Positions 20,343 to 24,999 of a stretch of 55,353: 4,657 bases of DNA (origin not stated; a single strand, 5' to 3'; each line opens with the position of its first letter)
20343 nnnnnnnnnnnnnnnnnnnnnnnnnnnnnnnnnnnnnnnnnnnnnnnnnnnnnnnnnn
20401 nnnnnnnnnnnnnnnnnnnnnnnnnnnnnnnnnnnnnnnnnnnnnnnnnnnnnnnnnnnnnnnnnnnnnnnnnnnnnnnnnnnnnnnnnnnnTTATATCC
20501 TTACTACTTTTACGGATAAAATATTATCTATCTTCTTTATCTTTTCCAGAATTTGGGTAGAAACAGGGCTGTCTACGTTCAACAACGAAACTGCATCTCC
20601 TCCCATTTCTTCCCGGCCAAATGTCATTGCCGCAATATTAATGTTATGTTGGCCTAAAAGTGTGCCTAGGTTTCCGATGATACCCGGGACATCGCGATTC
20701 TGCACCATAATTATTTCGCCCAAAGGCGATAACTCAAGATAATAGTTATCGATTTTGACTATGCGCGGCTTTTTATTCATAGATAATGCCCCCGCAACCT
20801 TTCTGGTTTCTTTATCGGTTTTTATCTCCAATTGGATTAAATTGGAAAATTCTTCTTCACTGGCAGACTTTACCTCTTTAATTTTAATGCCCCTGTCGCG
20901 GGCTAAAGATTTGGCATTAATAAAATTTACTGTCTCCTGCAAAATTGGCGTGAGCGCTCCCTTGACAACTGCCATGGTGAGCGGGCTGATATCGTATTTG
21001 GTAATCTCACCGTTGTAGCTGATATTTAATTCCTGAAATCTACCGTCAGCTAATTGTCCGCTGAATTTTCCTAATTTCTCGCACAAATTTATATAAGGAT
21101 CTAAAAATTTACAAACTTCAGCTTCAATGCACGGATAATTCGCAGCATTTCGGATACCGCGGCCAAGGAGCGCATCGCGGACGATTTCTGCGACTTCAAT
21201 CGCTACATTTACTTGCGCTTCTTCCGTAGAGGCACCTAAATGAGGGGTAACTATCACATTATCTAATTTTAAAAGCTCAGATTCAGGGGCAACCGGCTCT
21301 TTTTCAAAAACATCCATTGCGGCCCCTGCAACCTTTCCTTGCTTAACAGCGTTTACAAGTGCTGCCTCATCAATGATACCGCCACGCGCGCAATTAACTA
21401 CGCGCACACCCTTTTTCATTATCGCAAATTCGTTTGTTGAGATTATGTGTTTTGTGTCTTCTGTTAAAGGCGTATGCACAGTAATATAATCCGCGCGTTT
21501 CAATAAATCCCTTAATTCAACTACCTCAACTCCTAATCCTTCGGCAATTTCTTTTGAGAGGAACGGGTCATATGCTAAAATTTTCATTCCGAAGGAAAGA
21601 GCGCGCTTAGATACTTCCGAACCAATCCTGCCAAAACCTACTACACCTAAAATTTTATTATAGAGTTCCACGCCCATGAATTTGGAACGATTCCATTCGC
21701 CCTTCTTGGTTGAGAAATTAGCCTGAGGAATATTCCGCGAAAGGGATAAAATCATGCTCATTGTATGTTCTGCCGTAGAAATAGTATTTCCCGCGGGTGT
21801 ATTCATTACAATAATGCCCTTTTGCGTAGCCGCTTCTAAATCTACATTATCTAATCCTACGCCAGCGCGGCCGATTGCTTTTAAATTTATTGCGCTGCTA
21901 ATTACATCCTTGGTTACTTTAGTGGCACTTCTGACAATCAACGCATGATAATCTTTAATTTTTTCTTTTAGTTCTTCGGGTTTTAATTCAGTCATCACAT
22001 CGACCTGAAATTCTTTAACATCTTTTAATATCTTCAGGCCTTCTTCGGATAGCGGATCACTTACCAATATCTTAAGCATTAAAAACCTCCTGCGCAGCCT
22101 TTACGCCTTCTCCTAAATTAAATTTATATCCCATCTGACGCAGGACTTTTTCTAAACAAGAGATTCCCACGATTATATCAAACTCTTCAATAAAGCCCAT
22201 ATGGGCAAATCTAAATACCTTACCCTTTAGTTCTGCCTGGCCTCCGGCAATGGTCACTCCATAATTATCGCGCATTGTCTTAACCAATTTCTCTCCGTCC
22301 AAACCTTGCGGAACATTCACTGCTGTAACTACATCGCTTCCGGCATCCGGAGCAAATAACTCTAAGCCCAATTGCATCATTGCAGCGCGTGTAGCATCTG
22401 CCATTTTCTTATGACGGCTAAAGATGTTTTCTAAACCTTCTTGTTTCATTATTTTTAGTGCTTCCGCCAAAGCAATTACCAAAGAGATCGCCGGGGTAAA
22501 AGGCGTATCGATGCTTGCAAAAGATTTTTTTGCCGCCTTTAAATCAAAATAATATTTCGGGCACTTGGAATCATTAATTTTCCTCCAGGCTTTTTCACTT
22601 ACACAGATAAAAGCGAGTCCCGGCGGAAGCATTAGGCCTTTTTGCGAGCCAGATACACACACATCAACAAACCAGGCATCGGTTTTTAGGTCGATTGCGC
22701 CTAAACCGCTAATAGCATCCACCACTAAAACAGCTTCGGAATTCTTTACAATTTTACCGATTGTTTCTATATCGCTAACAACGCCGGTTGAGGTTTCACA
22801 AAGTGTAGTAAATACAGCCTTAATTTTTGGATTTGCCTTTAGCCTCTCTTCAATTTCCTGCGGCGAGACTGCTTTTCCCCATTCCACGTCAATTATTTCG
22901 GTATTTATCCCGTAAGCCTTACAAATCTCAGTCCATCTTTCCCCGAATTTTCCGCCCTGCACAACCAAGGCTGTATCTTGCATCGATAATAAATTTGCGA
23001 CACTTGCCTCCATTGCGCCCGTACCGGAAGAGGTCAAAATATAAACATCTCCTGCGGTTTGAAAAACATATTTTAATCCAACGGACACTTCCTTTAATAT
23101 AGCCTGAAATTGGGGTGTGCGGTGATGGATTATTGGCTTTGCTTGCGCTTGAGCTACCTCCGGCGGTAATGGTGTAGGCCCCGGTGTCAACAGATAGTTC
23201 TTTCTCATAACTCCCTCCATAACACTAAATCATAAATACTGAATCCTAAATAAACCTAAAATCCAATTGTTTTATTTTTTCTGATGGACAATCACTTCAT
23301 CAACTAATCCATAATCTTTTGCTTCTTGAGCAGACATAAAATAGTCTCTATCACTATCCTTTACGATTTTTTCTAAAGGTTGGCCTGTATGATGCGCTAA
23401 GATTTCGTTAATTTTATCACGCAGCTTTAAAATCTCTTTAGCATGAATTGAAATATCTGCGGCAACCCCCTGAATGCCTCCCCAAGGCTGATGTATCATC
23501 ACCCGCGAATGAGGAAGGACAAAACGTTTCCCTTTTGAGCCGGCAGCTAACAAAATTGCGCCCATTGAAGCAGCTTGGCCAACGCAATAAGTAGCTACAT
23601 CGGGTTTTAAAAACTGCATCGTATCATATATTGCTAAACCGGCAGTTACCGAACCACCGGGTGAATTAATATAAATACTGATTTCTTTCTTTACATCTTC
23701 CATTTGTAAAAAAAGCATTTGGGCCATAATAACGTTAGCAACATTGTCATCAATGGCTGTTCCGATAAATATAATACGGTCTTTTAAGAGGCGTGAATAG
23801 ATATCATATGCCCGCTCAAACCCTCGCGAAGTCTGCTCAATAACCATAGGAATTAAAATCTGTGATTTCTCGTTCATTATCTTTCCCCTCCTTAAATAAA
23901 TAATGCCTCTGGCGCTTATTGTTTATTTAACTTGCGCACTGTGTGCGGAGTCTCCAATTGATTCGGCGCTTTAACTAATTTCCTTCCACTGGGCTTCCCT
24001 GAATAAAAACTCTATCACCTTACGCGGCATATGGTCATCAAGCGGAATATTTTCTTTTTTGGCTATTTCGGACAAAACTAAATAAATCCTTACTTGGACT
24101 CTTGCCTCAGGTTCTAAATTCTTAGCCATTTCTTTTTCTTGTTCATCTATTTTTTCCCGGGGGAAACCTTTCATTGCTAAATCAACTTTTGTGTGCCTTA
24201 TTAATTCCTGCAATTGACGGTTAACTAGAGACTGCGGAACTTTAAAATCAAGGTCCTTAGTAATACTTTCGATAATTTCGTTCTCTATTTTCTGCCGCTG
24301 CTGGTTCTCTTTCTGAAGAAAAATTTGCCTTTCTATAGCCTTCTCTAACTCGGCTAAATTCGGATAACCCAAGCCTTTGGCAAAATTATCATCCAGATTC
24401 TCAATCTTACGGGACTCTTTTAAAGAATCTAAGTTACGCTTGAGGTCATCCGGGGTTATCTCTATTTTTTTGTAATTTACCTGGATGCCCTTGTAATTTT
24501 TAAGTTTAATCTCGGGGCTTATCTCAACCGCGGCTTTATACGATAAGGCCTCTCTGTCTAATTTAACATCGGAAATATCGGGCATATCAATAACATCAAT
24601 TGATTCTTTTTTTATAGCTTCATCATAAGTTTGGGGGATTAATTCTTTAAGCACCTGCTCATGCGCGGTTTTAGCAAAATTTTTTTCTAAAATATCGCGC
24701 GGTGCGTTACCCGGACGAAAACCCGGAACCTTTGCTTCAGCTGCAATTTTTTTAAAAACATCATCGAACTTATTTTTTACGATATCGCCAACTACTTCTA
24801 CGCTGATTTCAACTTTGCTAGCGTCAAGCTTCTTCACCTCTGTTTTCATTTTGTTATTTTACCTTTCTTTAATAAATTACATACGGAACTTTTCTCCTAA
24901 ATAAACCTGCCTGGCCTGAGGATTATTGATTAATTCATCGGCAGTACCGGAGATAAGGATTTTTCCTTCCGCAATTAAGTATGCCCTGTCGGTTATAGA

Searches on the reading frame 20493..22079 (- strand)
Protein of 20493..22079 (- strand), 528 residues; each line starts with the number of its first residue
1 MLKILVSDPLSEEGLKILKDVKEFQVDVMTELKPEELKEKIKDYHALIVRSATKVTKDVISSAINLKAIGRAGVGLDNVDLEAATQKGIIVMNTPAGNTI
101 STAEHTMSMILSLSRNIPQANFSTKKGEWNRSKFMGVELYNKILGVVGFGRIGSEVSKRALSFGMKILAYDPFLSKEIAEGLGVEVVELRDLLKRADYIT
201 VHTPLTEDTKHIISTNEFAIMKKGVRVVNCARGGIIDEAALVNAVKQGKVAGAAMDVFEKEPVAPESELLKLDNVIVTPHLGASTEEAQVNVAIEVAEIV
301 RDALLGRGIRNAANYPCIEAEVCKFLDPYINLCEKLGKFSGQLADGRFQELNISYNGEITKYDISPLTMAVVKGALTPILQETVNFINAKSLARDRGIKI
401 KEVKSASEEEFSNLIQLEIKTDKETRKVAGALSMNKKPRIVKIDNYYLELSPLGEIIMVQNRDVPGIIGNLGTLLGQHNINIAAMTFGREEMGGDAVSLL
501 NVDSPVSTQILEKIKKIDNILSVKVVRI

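Call 70: search_protein_families(library=pfam, proteins=[window:20493-22079:-], max_evalue=0.00001)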
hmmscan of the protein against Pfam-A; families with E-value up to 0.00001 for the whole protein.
window:20493-22079:- (528 aa): 4 families
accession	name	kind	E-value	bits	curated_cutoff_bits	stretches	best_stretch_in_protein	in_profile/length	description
PF02826.25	2-Hacid_dh_C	-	3.4e-64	215.9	25.1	1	107-282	1-178/178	D-isomer specific 2-hydroxyacid dehydrogenase, NAD binding domain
PF00389.36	2-Hacid_dh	-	3.8e-41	140.3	24.6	1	4-314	1-134/134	D-isomer specific 2-hydroxyacid dehydrogenase, catalytic domain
PF19304.4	PGDH_inter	-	2.1e-37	128.3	27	1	326-443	2-118/119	D-3-phosphoglycerate dehydrogenase intervening domain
PF01842.31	ACT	-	1.4e-07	31.6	27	1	457-518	3-65/66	ACT domain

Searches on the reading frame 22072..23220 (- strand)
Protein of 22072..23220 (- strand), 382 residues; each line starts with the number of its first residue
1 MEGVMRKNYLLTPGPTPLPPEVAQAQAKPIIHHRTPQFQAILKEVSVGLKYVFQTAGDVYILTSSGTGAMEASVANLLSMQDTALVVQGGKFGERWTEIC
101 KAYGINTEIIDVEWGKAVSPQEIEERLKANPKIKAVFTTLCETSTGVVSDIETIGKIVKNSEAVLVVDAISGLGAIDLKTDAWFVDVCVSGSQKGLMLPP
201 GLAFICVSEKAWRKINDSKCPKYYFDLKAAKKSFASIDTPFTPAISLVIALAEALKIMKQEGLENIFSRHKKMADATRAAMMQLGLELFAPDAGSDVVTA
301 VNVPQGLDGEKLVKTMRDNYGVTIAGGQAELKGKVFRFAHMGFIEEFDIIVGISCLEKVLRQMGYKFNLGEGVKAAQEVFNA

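Call 70: search_protein_families(library=pfam, proteins=[window:22072-23220:-], max_evalue=0.00001)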
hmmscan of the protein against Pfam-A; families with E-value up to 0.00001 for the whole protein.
window:22072-23220:- (382 aa): 3 families
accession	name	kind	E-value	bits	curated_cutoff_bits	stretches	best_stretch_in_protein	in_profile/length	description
PF00266.25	Aminotran_5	-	3.3e-30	105.7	21.5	1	9-329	2-340/371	Aminotransferase class-V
PF00155.27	Aminotran_1_2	-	3.5e-09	36.8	19.7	1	54-329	62-335/361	Aminotransferase class I and II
PF01053.26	Cys_Met_Meta_PP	-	1.5e-06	27.5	27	1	58-170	68-175/381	Cys/Met metabolism PLP-dependent enzyme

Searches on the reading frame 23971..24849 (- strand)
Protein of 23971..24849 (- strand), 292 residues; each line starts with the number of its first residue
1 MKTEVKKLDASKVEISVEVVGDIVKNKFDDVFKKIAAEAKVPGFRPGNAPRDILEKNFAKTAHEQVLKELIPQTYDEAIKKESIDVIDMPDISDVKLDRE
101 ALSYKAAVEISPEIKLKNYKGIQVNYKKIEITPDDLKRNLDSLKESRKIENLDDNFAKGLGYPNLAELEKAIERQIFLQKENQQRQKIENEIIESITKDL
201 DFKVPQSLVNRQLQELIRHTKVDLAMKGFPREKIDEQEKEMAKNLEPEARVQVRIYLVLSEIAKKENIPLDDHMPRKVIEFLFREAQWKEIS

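Call 70: search_protein_families(library=pfam, proteins=[window:23971-24849:-], max_evalue=0.00001)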
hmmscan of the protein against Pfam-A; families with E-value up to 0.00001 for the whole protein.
window:23971-24849:- (292 aa): 2 families
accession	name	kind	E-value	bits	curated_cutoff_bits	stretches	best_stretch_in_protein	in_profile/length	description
PF05697.18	Trigger_N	-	7.9e-39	133.7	22.2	1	1-142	1-143/144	Bacterial trigger factor protein (TF)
PF05698.19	Trigger_C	-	1.4e-17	64.6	22.7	1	165-280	2-121/162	Bacterial trigger factor protein (TF) C-terminus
